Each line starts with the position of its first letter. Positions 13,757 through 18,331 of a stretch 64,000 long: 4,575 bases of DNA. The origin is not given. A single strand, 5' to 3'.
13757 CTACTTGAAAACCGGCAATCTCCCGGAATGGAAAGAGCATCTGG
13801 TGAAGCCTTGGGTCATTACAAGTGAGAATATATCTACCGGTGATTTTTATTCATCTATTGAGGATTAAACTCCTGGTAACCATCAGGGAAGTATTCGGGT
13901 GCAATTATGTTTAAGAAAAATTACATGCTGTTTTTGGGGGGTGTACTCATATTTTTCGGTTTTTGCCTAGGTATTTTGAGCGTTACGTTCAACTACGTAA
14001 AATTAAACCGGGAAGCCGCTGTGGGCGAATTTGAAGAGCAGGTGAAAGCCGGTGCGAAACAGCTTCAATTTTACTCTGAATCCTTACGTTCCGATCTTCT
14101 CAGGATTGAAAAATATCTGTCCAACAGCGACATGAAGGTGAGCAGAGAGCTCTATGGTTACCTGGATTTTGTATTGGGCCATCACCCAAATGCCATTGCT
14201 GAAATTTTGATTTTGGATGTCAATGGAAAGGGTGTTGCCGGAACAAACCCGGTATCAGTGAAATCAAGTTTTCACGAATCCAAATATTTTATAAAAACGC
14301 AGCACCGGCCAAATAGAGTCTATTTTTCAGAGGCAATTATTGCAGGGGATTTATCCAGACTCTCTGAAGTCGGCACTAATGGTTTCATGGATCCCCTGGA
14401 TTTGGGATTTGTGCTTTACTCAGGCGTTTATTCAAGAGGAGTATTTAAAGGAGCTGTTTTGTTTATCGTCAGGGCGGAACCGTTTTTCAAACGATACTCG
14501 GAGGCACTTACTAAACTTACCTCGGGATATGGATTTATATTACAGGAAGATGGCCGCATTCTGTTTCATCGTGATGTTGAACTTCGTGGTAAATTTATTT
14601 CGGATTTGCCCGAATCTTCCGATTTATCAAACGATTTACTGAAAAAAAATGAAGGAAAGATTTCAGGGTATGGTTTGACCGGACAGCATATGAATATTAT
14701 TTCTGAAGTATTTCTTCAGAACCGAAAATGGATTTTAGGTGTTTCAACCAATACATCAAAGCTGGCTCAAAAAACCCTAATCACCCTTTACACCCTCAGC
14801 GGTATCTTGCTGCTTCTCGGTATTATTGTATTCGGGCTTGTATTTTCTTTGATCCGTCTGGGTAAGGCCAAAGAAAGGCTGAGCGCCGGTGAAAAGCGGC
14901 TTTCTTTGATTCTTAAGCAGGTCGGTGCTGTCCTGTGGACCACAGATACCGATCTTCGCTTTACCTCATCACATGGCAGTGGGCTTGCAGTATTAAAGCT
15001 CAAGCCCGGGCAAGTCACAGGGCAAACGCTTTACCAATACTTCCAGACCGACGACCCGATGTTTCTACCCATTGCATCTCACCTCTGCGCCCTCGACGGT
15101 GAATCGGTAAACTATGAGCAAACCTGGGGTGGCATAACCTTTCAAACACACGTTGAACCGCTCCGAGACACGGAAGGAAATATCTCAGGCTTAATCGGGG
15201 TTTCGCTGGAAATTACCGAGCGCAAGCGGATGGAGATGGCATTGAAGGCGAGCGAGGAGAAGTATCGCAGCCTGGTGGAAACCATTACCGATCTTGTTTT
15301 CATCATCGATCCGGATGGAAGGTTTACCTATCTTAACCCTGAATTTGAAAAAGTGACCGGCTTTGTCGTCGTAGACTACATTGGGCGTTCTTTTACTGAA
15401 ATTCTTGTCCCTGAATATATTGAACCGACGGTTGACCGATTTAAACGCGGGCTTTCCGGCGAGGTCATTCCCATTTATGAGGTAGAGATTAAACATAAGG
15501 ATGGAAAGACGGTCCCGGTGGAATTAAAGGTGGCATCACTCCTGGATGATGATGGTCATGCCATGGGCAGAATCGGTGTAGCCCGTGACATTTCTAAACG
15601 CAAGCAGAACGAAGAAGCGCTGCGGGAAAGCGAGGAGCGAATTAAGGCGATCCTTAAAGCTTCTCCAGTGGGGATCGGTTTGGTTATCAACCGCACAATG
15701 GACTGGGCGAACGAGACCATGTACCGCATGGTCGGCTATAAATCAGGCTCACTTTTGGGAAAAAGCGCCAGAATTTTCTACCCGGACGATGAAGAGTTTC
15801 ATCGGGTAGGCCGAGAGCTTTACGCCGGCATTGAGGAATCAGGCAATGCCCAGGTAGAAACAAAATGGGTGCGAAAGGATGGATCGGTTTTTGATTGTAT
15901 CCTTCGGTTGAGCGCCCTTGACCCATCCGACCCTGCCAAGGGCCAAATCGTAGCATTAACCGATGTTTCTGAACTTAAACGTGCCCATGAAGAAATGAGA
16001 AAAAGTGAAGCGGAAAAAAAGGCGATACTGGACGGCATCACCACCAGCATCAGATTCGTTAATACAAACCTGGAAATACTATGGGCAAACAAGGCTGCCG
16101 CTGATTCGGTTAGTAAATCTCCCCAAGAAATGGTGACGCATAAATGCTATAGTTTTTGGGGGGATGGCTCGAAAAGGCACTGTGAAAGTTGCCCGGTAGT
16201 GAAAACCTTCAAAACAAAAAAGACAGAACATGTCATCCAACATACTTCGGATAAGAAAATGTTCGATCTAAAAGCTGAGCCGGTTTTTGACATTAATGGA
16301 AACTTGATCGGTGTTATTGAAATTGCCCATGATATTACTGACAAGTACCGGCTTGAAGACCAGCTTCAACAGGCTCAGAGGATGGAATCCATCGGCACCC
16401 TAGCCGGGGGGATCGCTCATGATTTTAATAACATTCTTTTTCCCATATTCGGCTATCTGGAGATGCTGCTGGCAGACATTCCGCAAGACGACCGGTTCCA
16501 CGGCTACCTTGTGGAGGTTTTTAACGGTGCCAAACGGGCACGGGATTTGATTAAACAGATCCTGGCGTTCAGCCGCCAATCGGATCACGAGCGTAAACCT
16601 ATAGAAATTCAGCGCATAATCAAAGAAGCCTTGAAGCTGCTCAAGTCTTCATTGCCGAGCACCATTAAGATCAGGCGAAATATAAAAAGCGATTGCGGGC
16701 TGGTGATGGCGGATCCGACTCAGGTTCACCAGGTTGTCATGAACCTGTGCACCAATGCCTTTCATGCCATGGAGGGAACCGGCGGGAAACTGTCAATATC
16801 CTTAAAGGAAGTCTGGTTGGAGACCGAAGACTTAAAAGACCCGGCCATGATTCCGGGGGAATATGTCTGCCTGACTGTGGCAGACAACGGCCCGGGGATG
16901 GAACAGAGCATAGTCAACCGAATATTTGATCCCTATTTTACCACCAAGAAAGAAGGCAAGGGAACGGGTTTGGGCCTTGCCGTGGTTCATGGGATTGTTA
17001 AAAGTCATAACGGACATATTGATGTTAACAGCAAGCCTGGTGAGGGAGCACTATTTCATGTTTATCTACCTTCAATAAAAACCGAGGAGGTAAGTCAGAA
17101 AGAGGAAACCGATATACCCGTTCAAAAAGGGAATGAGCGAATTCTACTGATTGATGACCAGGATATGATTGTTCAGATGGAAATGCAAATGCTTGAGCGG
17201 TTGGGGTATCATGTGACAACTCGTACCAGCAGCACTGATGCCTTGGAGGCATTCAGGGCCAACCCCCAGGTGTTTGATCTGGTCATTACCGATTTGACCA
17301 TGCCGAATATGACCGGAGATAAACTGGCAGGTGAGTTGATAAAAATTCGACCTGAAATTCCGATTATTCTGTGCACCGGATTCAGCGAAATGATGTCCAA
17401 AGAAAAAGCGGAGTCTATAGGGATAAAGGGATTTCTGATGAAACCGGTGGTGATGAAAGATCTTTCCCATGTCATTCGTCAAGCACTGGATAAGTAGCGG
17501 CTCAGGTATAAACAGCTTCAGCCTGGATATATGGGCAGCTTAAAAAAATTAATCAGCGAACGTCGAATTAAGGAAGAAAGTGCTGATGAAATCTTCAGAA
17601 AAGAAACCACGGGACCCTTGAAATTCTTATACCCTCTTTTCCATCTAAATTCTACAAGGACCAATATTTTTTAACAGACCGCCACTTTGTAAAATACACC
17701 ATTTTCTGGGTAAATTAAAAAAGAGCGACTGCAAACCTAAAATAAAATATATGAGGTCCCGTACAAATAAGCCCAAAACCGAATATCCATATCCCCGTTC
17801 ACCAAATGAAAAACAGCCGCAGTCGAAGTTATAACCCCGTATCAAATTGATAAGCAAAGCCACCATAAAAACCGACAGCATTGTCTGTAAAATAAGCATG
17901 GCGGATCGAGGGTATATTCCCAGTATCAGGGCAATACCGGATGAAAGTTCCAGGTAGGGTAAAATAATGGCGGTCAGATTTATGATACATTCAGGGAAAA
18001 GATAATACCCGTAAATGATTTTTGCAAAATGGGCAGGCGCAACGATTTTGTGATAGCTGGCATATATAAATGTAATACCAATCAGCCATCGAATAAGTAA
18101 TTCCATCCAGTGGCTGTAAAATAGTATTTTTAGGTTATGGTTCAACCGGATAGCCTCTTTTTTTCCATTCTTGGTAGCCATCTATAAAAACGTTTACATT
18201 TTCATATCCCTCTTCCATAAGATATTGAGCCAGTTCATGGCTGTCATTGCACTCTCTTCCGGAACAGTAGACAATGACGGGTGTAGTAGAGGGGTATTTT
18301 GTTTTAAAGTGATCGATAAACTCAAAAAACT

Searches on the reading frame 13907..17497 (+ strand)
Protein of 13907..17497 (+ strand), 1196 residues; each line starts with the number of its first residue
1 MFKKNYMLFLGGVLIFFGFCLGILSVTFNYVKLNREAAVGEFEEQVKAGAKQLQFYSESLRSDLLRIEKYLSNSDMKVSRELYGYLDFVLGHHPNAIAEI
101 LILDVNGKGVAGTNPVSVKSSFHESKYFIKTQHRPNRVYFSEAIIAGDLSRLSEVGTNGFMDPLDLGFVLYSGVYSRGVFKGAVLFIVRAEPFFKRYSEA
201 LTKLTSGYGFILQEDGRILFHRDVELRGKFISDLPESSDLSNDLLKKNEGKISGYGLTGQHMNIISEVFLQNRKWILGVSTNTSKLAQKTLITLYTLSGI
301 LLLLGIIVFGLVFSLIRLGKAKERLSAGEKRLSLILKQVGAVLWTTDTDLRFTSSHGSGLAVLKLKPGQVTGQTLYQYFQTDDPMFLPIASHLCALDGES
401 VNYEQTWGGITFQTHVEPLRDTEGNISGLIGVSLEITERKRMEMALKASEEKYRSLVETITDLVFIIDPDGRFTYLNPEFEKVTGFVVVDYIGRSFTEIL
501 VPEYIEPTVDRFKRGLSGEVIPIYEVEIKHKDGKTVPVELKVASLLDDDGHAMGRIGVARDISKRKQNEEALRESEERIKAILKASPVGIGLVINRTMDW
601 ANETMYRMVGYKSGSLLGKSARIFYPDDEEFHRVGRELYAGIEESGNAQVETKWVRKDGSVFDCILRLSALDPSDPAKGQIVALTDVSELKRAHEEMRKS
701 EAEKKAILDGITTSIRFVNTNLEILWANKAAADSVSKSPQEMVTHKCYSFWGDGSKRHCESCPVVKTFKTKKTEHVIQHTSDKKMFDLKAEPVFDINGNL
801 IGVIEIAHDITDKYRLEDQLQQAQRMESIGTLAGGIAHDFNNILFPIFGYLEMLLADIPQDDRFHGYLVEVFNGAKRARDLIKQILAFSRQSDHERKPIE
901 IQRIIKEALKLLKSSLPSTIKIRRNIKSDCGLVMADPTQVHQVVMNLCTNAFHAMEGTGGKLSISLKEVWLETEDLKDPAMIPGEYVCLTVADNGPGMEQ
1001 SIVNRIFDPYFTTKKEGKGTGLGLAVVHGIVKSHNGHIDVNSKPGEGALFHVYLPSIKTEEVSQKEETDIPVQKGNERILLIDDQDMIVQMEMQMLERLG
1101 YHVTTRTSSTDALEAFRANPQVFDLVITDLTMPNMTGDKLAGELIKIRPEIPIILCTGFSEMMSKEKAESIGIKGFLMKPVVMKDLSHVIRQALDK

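Call 53: search_protein_families(library=pfam, proteins=[window:13907-17497:+], max_evalue=0.00001)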
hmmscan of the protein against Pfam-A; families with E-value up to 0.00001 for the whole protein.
window:13907-17497:+ (1196 aa): 9 families
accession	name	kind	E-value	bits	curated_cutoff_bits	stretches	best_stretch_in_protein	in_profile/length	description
PF13426.13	PAS_9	-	1.5e-37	128.4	27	3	462-563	2-102/103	PAS domain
PF08448.16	PAS_4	-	5.5e-37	126.8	23.1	2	458-567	2-110/110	PAS fold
PF00989.32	PAS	-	8.7e-33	113.1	22.6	1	451-562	1-113/113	PAS fold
PF02518.31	HATPase_c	-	7.7e-25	87.9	26.4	1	936-1055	2-108/111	Histidine kinase-, DNA gyrase B-, and HSP90-like ATPase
PF00072.30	Response_reg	-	1.7e-20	73.6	30.2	1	1079-1190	1-110/111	Response regulator receiver domain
PF08447.18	PAS_3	-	2.7e-14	53.6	25.6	1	474-559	2-89/89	PAS fold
PF13188.13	PAS_8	-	3.8e-14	52.4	21.8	1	451-500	1-46/65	PAS domain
PF00512.31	HisKA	-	6.9e-08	32.9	26.9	1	830-891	3-63/66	His Kinase A (phospho-acceptor) domain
PF13596.12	PAS_10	-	4.7e-07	30.8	22.1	0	706-811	3-106/106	PAS domain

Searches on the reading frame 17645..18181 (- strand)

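Call 53: search_protein_families(library=pfam, proteins=[window:17645-18181:-], max_evalue=0.00001)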
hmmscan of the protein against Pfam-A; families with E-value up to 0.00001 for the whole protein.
window:17645-18181:- (178 aa): 2 families
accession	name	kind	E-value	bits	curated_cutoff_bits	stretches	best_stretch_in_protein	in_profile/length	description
PF07291.16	MauE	-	8.3e-22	78.3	27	1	25-150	3-123/128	Methylamine utilisation protein MauE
PF07681.17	DoxX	-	2.6e-06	28.4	23.6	1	28-107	3-81/85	DoxX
